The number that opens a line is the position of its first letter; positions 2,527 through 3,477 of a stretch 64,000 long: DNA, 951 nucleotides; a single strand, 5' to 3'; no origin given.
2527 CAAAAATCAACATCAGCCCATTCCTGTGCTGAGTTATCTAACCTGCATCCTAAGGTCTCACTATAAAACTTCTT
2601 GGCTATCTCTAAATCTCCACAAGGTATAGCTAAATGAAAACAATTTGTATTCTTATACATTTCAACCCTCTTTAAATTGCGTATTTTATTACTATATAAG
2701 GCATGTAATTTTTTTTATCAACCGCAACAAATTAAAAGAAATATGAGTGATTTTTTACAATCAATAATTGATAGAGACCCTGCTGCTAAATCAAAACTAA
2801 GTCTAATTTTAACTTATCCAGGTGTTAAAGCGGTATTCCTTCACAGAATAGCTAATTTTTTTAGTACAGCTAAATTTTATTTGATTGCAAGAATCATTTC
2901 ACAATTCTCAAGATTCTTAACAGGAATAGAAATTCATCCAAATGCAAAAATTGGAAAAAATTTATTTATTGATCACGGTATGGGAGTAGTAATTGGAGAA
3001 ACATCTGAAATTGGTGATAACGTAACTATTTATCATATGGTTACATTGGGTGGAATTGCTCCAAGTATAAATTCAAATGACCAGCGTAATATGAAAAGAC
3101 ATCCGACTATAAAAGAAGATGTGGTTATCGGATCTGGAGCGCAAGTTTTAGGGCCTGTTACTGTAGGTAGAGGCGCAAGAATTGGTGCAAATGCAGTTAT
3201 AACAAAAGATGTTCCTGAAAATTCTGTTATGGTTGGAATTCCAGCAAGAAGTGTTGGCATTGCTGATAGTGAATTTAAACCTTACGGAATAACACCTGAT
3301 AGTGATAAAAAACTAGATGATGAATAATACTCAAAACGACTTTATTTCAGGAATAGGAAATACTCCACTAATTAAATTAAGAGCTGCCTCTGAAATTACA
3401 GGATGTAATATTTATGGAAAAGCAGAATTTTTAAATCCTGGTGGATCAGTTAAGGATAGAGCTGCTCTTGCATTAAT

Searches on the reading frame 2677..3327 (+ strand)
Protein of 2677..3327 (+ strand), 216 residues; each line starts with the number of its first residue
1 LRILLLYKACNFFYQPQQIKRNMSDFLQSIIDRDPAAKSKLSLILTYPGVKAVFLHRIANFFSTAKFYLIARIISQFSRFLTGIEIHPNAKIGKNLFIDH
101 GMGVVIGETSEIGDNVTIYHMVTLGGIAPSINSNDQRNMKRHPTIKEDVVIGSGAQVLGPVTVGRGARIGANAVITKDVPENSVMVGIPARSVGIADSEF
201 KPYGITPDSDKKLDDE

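Call 7: search_protein_families(library=pfam, proteins=[window:2677-3327:+], max_evalue=0.01)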
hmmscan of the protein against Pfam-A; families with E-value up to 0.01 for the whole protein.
window:2677-3327:+ (216 aa): 3 families
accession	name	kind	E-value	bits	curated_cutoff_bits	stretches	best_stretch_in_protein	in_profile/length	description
PF00132.30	Hexapep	-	1.8e-17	62.6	27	2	142-177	1-36/36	Bacterial transferase hexapeptide (six repeats)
PF14602.12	Hexapep_2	-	7.2e-08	32.5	27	1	147-177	6-34/34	Hexapeptide repeat of succinyl-transferase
PF25084.1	LbH_EIF2B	-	4.2e-05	23.9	54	0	138-177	11-55/105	EIF2B subunit epsilon LbH domain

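Call 8: search_protein_families(library=ncbifam, proteins=[window:2677-3327:+], max_evalue=0.01)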
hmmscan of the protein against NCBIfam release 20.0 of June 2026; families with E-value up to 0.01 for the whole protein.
window:2677-3327:+ (216 aa): 49 families (the best 25 are shown)
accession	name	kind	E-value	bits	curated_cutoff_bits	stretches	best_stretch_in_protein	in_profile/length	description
NF041874.1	EPS_EpsC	equivalog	9.6e-69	230.4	150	1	27-193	5-164/168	serine O-acetyltransferase EpsC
TIGR01172.1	cysE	equivalog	6.2e-65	218.1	210.65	1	27-191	5-162/162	serine O-acetyltransferase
NF008349.0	PRK11132.1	equivalog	8.6e-38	130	397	1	15-199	74-250/273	serine O-acetyltransferase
TIGR03570.1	NeuD_NnaD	subfamily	8e-17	61.5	160.8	2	144-191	155-202/202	NeuD/PglB/VioB family sugar acetyltransferase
NF007564.0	PRK10191.1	equivalog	8.6e-16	57.8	196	1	59-192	36-158/162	colanic acid biosynthesis acetyltransferase WcaB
TIGR04016.1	WcaB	equivalog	5.8e-15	55.2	194.65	1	61-192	22-142/146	colanic acid biosynthesis acetyltransferase WcaB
TIGR03532.1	DapD_Ac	equivalog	7.7e-15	55.1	231.75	1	81-197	108-215/231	2,3,4,5-tetrahydropyridine-2,6-dicarboxylate N-acetyltransferase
NF007076.0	PRK09527.1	equivalog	6.4e-13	48.6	347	1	89-194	75-183/203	galactoside O-acetyltransferase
NF006986.0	PRK09451.1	equivalog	1.6e-11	43.7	725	1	74-186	326-438/456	bifunctional UDP-N-acetylglucosamine diphosphorylase/glucosamine-1-phosphate N-acetyltransferase GlmU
TIGR03308.1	phn_thr-fam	hypoth_equivalog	8.9e-11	42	201.65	1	139-193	105-159/204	phosphonate metabolim protein, transferase hexapeptide repeat family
NF010937.0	PRK14357.1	equivalog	8.9e-11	41.3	658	1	74-187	315-428/448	bifunctional UDP-N-acetylglucosamine diphosphorylase/glucosamine-1-phosphate N-acetyltransferase GlmU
NF002060.0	PRK00892.1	subfamily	1.3e-10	41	207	2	144-192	265-314/345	UDP-3-O-(3-hydroxymyristoyl)glucosamine N-acyltransferase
TIGR01853.1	lipid_A_lpxD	equivalog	8.3e-10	38.1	242.5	2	145-192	257-304/325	UDP-3-O-(3-hydroxymyristoyl)glucosamine N-acyltransferase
NF010933.0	PRK14353.1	equivalog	8.5e-10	37.8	505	1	74-187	312-425/453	bifunctional UDP-N-acetylglucosamine diphosphorylase/glucosamine-1-phosphate N-acetyltransferase GlmU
NF007240.0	PRK09677.1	equivalog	9.5e-10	38.3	243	1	129-201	117-189/192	putative lipopolysaccharide biosynthesis O-acetyl transferase WbbJ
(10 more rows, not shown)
